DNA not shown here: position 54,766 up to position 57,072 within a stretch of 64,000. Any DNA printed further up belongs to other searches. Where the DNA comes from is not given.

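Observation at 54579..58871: Type III-like R-M operon with a split Res (SF2 helicase plus separate VRR-NUC-like PD-(D/E)xK nuclease) and a methyltransferase carrying a ~280-aa C-terminal extension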

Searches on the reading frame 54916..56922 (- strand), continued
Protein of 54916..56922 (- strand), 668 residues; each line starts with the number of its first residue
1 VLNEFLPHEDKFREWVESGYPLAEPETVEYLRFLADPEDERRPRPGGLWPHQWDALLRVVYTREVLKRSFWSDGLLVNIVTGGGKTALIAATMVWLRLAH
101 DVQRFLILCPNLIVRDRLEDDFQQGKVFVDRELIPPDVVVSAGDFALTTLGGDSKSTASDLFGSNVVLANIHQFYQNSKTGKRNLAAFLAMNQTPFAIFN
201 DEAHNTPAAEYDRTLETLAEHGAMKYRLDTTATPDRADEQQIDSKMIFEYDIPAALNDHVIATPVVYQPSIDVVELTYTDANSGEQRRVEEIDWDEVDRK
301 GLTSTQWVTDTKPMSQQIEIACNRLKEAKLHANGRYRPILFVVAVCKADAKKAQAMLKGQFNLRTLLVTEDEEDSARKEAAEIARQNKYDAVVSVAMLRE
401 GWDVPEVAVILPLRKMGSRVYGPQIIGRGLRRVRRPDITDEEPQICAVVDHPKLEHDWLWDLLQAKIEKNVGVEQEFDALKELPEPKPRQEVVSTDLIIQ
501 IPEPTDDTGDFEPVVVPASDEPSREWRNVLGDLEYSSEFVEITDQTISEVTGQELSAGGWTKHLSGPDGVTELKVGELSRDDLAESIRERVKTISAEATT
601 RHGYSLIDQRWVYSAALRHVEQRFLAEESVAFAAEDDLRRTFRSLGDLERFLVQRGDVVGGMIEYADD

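Call 69: search_protein_families(library=pfam, proteins=[L090:6816-7148:+, L090:4902-6800:+, L089:4596-7283:+, L089:2479-4596:+, L089:409-2430:+], max_evalue=0.01)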
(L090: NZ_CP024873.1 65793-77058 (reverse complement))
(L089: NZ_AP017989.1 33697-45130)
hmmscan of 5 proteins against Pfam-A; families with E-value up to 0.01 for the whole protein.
L090:6816-7148:+ (110 aa): 2 families
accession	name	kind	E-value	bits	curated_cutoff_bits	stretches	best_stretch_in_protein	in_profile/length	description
PF12998.12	ING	-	0.0078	17.2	23.9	0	66-107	26-67/102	Inhibitor of growth proteins N-terminal histone-binding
PF16146.10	DUF4854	-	0.0083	16.9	28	0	53-98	32-77/102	Domain of unknown function (DUF4854)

L090:4902-6800:+ (632 aa): 6 families
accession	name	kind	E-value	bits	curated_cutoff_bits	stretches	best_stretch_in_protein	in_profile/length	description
PF04851.21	ResIII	-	5.4e-25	88.6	22.5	1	21-193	2-164/164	Type III restriction enzyme, res subunit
PF00271.37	Helicase_C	-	4.1e-11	43.6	23.5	1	288-386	11-109/110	Helicase conserved C-terminal domain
PF00270.35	DEAD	-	1.6e-08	34.9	26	1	43-192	13-161/167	DEAD/DEAH box helicase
PF18766.7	SWI2_SNF2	-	1.9e-08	34.7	26.7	1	127-235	91-199/221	SWI2/SNF2 ATPase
PF00176.29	SNF2-rel_dom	-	0.0043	16.6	24.9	1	123-198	98-170/290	SNF2-related domain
PF13401.12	AAA_22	-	0.0045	17.7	27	0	53-186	14-117/130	AAA domain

L089:4596-7283:+ (895 aa): 4 families
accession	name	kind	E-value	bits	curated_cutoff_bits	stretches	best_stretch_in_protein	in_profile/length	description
PF04851.21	ResIII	-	4.6e-14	53.1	22.5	1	129-334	19-163/164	Type III restriction enzyme, res subunit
PF00270.35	DEAD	-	0.00067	19.9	26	0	134-192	15-67/167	DEAD/DEAH box helicase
PF08722.17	Tn7_TnsA-like_N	-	0.00078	20.4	26.5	1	787-852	3-74/85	TnsA-like endonuclease N terminal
PF19778.5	RE_endonuc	-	0.0039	17.5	23.4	0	761-845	1-83/108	Endonuclease domain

L089:2479-4596:+ (705 aa): 1 family
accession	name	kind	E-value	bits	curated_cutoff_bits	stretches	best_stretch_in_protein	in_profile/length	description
PF01555.25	N6_N4_Mtase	-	5.3e-49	167.6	26.7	1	123-374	2-218/221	DNA methylase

L089:409-2430:+ (673 aa): 6 families
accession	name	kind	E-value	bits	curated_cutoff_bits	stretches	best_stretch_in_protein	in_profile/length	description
PF13476.12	AAA_23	-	5.4e-17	63.5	27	1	9-98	5-92/201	AAA domain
PF02463.25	SMC_N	-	2.9e-15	56.7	40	2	5-54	4-54/220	RecF/RecN/SMC N terminal domain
PF13304.12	AAA_21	-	1.4e-08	35.6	27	1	26-48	1-23/304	AAA domain, putative AbiEii toxin, Type IV TA system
PF13175.12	AAA_15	-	2.5e-07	31.1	32.1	1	1-51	1-50/374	AAA ATPase domain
PF13555.12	AAA_29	-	1.9e-06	27.9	27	1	16-52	14-50/61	P-loop containing region of AAA domain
PF11398.14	DUF2813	-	0.01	15.7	21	0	1-56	1-54/372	Protein of unknown function (DUF2813)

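Call 74: get_annotated_region(hit=H14, flank=6000)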
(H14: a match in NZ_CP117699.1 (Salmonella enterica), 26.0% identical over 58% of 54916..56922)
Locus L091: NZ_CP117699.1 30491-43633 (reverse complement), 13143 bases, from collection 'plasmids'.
description: Salmonella enterica subsp. enterica serovar London strain L1 plasmid unnamed1, complete sequence
organism: Salmonella enterica (NCBI taxid 149390)
taxonomy: Bacteria; Pseudomonadota; Gammaproteobacteria; Enterobacterales; Enterobacteriaceae; Salmonella; Salmonella enterica
host: -; source: Homo sapiens,tissue sample,leg; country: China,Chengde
typing (MOB-suite, as given by PLSDB): conjugative; replicon IncFIB; relaxase MOBC; mating-pair formation MPF_T
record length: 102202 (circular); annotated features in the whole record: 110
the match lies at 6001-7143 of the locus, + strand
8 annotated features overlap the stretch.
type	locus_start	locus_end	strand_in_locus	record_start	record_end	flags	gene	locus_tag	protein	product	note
CDS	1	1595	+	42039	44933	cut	-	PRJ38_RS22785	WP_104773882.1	SNF2-related protein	-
CDS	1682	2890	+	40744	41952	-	-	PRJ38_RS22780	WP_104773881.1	IS256 family transposase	-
CDS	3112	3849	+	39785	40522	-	-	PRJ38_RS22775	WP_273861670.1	Abi family protein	-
CDS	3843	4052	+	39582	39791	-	-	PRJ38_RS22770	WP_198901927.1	hypothetical protein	-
CDS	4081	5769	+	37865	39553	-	-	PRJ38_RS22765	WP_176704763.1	site-specific DNA-methyltransferase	GO:0006306 - DNA methylation [Evidence IEA]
CDS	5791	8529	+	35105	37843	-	-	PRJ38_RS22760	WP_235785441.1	DEAD/DEAH box helicase family protein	-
CDS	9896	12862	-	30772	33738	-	-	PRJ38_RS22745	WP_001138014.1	Tn3-like element TnAs1 family transposase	GO:0006313 - DNA transposition [Evidence IEA]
CDS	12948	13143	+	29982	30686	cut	-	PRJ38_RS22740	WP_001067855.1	IS6-like element IS26 family transposase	GO:0006313 - DNA transposition [Evidence IEA]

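Call 75: get_annotated_region(hit=H9, flank=6000)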
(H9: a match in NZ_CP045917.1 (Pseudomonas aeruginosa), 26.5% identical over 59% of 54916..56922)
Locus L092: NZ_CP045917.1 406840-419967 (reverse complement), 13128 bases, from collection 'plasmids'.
description: Pseudomonas aeruginosa strain CF39S plasmid pCF39S, complete sequence
organism: Pseudomonas aeruginosa (NCBI taxid 287)
taxonomy: Bacteria; Pseudomonadota; Gammaproteobacteria; Pseudomonadales; Pseudomonadaceae; Pseudomonas; Pseudomonas aeruginosa
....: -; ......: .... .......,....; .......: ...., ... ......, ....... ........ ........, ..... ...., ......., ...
typing (MOB-suite, as given by PLSDB): non-mobilizable; replicon rep_cluster_1115; mating-pair formation MPF_I
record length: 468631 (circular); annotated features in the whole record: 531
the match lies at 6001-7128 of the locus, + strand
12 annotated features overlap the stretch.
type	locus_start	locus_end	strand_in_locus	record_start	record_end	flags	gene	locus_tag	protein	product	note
CDS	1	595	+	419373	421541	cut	-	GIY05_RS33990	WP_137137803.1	Mu transposase C-terminal domain-containing protein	-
CDS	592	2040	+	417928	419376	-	-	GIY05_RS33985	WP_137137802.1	ATP-binding protein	-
CDS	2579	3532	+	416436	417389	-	-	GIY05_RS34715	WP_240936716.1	TnsD family Tn7-like transposition protein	-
CDS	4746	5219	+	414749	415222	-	-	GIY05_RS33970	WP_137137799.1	antitoxin Xre/MbcA/ParS toxin-binding domain-containing protein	-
CDS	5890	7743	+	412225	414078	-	-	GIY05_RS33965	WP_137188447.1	DEAD/DEAH box helicase family protein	-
CDS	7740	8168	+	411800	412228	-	-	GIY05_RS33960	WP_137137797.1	hypothetical protein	-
CDS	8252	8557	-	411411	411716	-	-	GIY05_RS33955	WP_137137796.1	hypothetical protein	-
CDS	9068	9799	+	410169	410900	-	-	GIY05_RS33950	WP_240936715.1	hypothetical protein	-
CDS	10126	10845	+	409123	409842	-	-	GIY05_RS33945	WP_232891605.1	hypothetical protein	-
CDS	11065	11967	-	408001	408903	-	-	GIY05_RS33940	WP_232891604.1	LysR family transcriptional regulator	-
CDS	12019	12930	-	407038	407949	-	-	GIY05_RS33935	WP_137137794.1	LysR family transcriptional regulator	GO:0006355 - regulation of DNA-templated transcription [Evidence IEA]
CDS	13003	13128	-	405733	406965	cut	-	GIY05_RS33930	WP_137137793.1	OprD family porin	GO:0015802 - basic amino acid transport [Evidence IEA]; GO:0006811 - monoatomic ion transport [Evidence IEA]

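Call 78: search_protein_families(library=ncbifam, proteins=[L091:5791-8529:+, L091:4081-5769:+, L089:4596-7283:+, L089:2479-4596:+, L092:5890-7743:+, L092:7740-8168:+], max_evalue=0.001)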
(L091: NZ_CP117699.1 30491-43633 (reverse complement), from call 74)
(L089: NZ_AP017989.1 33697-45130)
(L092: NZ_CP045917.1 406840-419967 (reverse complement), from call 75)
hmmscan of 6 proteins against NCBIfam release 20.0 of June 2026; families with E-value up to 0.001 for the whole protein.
L091:5791-8529:+ (912 aa): 4 families
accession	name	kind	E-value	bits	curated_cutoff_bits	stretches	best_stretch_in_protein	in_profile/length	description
NF046055.1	restr_BPTD_3080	equivalog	3.5e-23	81.5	800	2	356-427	545-616/970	BPTD_3080 family restriction endonuclease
NF012027.0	PRK15483.1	equivalog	5.1e-08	31.3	564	1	394-430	511-547/986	type III restriction-modification system endonuclease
NF053632.1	heli_RadD_YejH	equivalog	2.5e-07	29.4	720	1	253-434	173-348/573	DNA repair helicase RadD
NF008521.0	PRK11448.1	equivalog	3e-05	22.2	729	1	331-428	702-800/1123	type I restriction-modification system endonuclease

L091:4081-5769:+ (562 aa): 3 families
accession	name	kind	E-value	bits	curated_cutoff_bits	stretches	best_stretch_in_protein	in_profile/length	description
NF008572.0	PRK11524.1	equivalog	2.1e-20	73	292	2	338-387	198-247/294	adenine-specific DNA-methyltransferase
NF050803.1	DnaMtaseCcrMCaul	equivalog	1.9e-15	56.7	830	1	329-401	180-252/350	adenine-specific DNA-methyltransferase CcrM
NF010253.0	PRK13699.1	subfamily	2e-07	30.9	244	1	334-399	143-208/226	DNA methyltransferase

L089:4596-7283:+ (895 aa): 2 families
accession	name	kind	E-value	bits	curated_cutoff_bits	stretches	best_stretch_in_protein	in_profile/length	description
NF046055.1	restr_BPTD_3080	equivalog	3.3e-74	250.4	800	2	453-865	544-953/970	BPTD_3080 family restriction endonuclease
NF008521.0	PRK11448.1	equivalog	0.00026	19.1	729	0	408-525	699-800/1123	type I restriction-modification system endonuclease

L089:2479-4596:+ (705 aa): 3 families
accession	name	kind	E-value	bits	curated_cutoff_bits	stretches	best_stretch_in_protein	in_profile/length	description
NF008572.0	PRK11524.1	equivalog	3.5e-29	101.8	292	1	121-375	33-252/294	adenine-specific DNA-methyltransferase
NF050803.1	DnaMtaseCcrMCaul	equivalog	3.4e-19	69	830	1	285-384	148-252/350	adenine-specific DNA-methyltransferase CcrM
NF010253.0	PRK13699.1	subfamily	9e-08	32.1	244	1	317-389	143-215/226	DNA methyltransferase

L092:5890-7743:+ (617 aa): 4 families
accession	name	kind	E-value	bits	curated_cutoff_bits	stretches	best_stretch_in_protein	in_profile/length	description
NF053632.1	heli_RadD_YejH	equivalog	1.5e-20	73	720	1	16-397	2-365/573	DNA repair helicase RadD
NF046051.1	restrict_EcoAI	equivalog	3.5e-18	65.4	550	1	15-188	156-319/768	EcoAI/FtnUII family type I restriction enzme subunit R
NF003673.1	PRK05298.1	equivalog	8.4e-08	31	743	1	254-478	416-629/653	excinuclease ABC subunit UvrB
TIGR00631.1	uvrb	equivalog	2.4e-06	26.1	750.1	1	255-379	417-546/658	excinuclease ABC subunit UvrB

L092:7740-8168:+ (142 aa): 0 families

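Call 80: search_protein_families(library=pfam, proteins=[L082:954-3734:+, L082:3724-4998:+, L073:302-910:+, L073:1016-1930:+, L020:3041-3973:-, L020:2423-2965:+, L020:1818-2351:+, L020:218-883:-], max_evalue=0.001)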
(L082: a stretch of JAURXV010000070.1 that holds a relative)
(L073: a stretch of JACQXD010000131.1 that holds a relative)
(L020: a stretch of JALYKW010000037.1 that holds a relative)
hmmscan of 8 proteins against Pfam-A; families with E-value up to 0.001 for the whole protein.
L082:954-3734:+ (926 aa): 3 families
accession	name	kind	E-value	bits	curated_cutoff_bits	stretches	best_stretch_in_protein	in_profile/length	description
PF13304.12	AAA_21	-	1.3e-10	42.2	27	1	784-863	221-303/304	AAA domain, putative AbiEii toxin, Type IV TA system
PF13476.12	AAA_23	-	4.5e-07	31.1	27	1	288-501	11-196/201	AAA domain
PF02463.25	SMC_N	-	3.2e-05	23.9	40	1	273-869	2-208/220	RecF/RecN/SMC N terminal domain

L082:3724-4998:+ (424 aa): 2 families
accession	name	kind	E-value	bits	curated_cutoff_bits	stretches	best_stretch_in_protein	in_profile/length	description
PF13749.12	HATPase_c_4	-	8e-20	71.1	26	1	314-407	1-84/89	Putative ATP-dependent DNA helicase recG C-terminal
PF04326.19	SLFN_AlbA_2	-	3.6e-15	56.9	25.3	1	16-141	1-117/118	Schlafen, AlbA_2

L073:302-910:+ (202 aa): 0 families

L073:1016-1930:+ (304 aa): 3 families
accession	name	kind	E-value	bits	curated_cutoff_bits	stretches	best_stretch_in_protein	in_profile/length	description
PF01972.22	SDH_protease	-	1.8e-24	86.7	31.3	1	50-159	73-170/286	ClpP-like SDH-type serine proteinase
PF25145.1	NfeD1b_N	-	7.2e-09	35.9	40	1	59-134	17-94/189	NfeD1b, N-terminal domain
PF00574.28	CLP_protease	-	0.00062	20.1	20.2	0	50-123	25-98/182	Clp protease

L020:3041-3973:- (310 aa): 2 families
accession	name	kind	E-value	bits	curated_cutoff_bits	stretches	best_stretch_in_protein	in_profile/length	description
PF00589.27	Phage_integrase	-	1.9e-15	57.5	27.1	1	125-292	6-168/172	Phage integrase family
PF02899.23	Phage_int_SAM_1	-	0.00022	21.9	22.3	0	28-97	11-81/83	Phage integrase, N-terminal SAM-like domain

L020:2423-2965:+ (180 aa): 0 families

L020:1818-2351:+ (177 aa): 0 families

L020:218-883:- (221 aa): 2 families
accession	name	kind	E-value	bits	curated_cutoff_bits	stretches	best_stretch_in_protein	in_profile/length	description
PF00903.31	Glyoxalase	-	5.2e-15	56.3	20.6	1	94-216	2-121/121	Glyoxalase/Bleomycin resistance protein/Dioxygenase superfamily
PF13669.12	Glyoxalase_4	-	0.00044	20.9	27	0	96-189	2-91/109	Glyoxalase/Bleomycin resistance protein/Dioxygenase superfamily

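Call 91: search_protein_families(library=padloc, proteins=[L089:2479-4596:+, L089:4596-7283:+, L091:4081-5769:+, L091:5791-8529:+, L089:409-2430:+], max_evalue=1e-10)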
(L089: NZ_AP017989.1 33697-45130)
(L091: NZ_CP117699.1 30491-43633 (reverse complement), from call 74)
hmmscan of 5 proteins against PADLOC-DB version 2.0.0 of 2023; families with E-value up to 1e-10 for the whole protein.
L089:2479-4596:+ (705 aa): 28 families (the best 25 are shown)
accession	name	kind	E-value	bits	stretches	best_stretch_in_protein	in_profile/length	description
PDLC03633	MTase_III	-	7.4e-117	389.5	1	38-698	21-615/616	Type III methyltransferase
PDLC03354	MTase_II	-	1.6e-50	170.4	2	36-286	24-239/425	Type II methyltransferase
PDLC03300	MTase_II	-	3.1e-50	168.9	1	119-380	28-277/302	Type II methyltransferase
PDLC03636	MTase_III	-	5.5e-45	152.2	2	272-380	290-406/575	Type III methyltransferase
PDLC03339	MTase_II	-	3.5e-39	132.7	1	122-381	23-273/399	Type II methyltransferase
PDLC03644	MTase_III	-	7.3e-39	131.9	2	92-276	38-211/542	Type III methyltransferase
PDLC03299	MTase_II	-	5.8e-38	129.1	1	122-380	34-258/296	Type II methyltransferase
PDLC03371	MTase_II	-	2.4e-35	120.3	1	122-380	30-253/260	Type II methyltransferase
PDLC03638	MTase_III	-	2.6e-33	113.3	2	268-378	568-676/816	Type III methyltransferase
PDLC03635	MTase_III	-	3.5e-33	113.2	2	92-260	218-361/708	Type III methyltransferase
PDLC03320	MTase_II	-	1.5e-29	101.1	1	166-381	74-276/289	Type II methyltransferase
PDLC03327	MTase_II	-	1.3e-28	98.2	1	216-386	133-292/319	Type II methyltransferase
PDLC03634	MTase_III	-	2.2e-27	94.2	1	119-275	114-274/621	Type III methyltransferase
PDLC03632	MTase_III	-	9.3e-27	91.4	1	90-226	160-297/983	Type III methyltransferase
PDLC03265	MTase_II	-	3.1e-21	74.1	1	314-379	263-328/333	Type II methyltransferase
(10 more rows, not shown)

L089:4596-7283:+ (895 aa): 1 family
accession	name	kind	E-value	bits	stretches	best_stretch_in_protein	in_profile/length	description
PDLC03648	REase_III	-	8.3e-19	65.2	1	284-548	130-381/871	Type III restriction enzyme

L091:4081-5769:+ (562 aa): 28 families (the best 25 are shown)
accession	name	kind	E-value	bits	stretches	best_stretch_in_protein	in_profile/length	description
PDLC03636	MTase_III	-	2e-228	757.9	1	1-562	2-572/575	Type III methyltransferase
PDLC03635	MTase_III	-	5.3e-92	307.7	1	43-427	216-602/708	Type III methyltransferase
PDLC03644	MTase_III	-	8e-76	253.9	2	8-199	4-211/542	Type III methyltransferase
PDLC03638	MTase_III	-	1e-55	187.4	1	41-431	376-718/816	Type III methyltransferase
PDLC03634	MTase_III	-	2.9e-54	183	2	89-390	167-450/621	Type III methyltransferase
PDLC03641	MTase_III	-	3.3e-44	149.5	2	91-386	180-448/657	Type III methyltransferase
PDLC03354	MTase_II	-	2.2e-37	127.1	1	4-178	23-210/425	Type II methyltransferase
PDLC03640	MTase_III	-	1.2e-33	114.4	2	42-91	40-89/654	Type III methyltransferase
PDLC03300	MTase_II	-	5.2e-32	109.1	2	315-392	193-272/302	Type II methyltransferase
PDLC03637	MTase_III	-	4.6e-28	96.1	1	6-186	85-275/513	Type III methyltransferase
PDLC03633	MTase_III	-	2.2e-27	94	1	326-391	284-348/616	Type III methyltransferase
PDLC03299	MTase_II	-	3.4e-26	90.4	2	43-235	12-208/296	Type II methyltransferase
PDLC03642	MTase_III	-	3.4e-26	90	1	36-176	72-218/528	Type III methyltransferase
PDLC03632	MTase_III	-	6.6e-24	82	0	313-383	448-516/983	Type III methyltransferase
PDLC03646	MTase_III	-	4.8e-23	78.9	1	44-400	470-840/1057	Type III methyltransferase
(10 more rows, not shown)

L091:5791-8529:+ (912 aa): 4 families
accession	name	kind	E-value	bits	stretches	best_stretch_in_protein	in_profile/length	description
PDLC03648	REase_III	-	8.1e-191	634.3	2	96-565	2-498/871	Type III restriction enzyme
PDLC03647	REase_III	-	3e-14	50.1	0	381-455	503-580/989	Type III restriction enzyme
PDLC03653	REase_III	-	1.1e-11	41.7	0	212-448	262-489/883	Type III restriction enzyme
PDLC03650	REase_III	-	7e-11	39.3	0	211-456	226-450/898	Type III restriction enzyme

L089:409-2430:+ (673 aa): 6 families
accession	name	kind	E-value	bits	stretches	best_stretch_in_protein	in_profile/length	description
PDLC03859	LmuB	-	5.8e-30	103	1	18-624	17-593/611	-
PDLC03868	LmuB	-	2.2e-29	100.4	2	543-625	907-990/1035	-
PDLC03865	LmuB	-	4.3e-29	99.3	2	1-162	1-169/1007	-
PDLC04135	mad3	-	8.6e-20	69.6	0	6-56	5-54/374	mads_3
PDLC03861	LmuB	-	2e-19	67.2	1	6-59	213-266/1213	-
PDLC03863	LmuB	-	4.5e-15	53.4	0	12-102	11-85/610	-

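Call 93: search_dna_similar(query=window:54916-56922:-, collection=phages, mode=protein, max_rows=8)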
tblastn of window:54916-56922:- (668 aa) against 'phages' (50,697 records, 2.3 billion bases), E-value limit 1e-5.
Records with a match: 1; places in all: 1; records where one place covers at least 80% of the query: 0.
Best place of each record, by identity: <60% 1.
By first word of the organism name: Caudoviricetes 1.
By host as written in the record: - 1.
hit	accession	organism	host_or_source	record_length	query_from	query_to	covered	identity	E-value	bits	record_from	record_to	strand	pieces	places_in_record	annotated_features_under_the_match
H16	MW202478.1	Caudoviricetes sp.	Manatee Spring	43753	76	476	60%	24.3%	8e-7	59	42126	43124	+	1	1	type I site specific restriction modification protein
